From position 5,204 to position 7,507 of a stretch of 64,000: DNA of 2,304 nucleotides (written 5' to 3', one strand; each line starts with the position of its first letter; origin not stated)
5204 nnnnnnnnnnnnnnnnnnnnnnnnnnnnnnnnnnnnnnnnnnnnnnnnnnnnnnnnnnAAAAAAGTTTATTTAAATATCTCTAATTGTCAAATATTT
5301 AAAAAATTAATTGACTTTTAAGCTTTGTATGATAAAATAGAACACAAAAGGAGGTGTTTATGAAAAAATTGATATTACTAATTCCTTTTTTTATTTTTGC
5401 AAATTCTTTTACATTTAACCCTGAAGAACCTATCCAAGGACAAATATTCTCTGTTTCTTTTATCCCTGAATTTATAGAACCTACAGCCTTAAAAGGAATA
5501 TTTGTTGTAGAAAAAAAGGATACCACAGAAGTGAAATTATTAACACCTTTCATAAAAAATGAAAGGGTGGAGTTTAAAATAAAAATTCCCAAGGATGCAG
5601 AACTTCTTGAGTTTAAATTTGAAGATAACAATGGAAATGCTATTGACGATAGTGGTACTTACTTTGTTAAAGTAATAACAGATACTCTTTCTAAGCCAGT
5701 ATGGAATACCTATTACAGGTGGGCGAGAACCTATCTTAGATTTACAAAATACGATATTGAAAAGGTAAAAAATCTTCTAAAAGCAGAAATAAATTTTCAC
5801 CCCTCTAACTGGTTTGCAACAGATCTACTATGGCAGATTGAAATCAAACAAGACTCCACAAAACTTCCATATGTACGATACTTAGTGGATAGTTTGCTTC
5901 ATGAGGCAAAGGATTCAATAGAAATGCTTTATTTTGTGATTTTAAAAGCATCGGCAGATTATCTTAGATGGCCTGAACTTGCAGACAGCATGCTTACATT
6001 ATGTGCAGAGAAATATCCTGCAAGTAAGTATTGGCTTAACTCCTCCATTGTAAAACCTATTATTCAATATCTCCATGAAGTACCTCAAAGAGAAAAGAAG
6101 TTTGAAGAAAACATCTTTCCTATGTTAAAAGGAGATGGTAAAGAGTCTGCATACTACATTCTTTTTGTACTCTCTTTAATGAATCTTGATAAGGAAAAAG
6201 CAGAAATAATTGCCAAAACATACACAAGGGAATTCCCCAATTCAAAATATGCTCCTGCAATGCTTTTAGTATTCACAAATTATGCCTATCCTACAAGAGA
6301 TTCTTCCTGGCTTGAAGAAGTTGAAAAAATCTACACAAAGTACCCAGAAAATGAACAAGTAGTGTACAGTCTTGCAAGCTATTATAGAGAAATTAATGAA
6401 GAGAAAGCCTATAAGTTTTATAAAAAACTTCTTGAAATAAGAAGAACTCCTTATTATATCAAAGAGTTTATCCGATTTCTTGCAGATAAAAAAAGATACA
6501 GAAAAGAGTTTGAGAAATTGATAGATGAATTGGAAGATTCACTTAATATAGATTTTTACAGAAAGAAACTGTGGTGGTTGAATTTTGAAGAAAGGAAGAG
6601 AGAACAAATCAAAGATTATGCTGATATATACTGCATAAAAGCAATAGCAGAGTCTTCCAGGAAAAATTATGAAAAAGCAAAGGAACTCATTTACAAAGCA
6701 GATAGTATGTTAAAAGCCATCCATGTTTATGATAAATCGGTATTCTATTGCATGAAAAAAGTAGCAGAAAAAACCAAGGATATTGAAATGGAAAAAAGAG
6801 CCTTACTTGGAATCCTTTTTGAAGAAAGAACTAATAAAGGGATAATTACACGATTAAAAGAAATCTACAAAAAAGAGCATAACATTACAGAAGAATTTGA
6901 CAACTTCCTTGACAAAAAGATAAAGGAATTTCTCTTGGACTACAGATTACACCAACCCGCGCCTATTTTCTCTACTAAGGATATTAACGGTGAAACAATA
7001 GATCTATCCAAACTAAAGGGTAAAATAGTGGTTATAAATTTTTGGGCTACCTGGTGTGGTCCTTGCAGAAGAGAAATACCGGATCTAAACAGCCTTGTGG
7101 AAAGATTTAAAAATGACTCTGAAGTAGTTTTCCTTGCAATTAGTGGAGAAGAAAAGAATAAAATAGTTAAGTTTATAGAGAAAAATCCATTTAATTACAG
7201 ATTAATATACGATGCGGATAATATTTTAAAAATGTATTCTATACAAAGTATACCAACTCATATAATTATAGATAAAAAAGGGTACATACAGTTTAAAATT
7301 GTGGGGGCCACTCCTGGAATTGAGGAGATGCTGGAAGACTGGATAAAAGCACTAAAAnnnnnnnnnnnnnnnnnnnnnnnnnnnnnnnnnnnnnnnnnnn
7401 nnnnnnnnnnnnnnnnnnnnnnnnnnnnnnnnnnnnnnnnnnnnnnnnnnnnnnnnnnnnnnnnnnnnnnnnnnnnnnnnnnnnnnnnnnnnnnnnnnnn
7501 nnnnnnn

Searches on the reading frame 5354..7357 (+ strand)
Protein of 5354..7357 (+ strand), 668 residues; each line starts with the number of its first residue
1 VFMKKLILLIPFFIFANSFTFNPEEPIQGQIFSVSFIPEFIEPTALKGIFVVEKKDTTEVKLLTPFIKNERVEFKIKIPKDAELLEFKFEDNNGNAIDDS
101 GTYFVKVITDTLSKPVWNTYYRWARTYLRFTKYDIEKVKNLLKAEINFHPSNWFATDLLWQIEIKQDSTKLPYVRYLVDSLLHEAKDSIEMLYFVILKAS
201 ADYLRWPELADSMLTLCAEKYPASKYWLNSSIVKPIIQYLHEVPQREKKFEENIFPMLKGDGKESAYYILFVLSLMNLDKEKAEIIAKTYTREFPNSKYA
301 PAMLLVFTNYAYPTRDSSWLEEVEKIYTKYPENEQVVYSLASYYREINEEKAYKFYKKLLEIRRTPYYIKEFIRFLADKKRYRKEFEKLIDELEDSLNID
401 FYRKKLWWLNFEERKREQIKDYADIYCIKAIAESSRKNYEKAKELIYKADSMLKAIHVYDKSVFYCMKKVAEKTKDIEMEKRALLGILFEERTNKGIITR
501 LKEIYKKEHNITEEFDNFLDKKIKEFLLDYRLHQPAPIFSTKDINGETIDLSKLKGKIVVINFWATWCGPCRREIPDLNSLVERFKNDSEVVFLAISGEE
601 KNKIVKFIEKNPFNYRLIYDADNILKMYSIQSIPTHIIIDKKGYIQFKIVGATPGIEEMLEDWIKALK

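Call 80: search_protein_families(library=pfam, proteins=[window:5354-7357:+], max_evalue=0.00001)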
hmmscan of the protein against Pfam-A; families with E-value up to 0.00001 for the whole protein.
window:5354-7357:+ (668 aa): 6 families
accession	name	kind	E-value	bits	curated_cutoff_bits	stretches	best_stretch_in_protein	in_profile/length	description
PF00578.27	AhpC-TSA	-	4.1e-26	91.8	26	1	534-647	3-123/124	AhpC/TSA family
PF08534.16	Redoxin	-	3.7e-21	75.9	26.6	1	534-655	4-139/148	Redoxin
PF13905.12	Thioredoxin_8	-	5.9e-15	55.8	27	1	556-645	1-94/94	Thioredoxin-like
PF00085.26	Thioredoxin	-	4.2e-10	40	23.5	1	556-605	18-65/103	Thioredoxin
PF13098.12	Thioredoxin_2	-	1.1e-09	38.9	27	1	554-659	3-100/104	Thioredoxin-like domain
PF00255.25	GSHPx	-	9.1e-06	25.7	27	0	539-592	4-56/108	Glutathione peroxidase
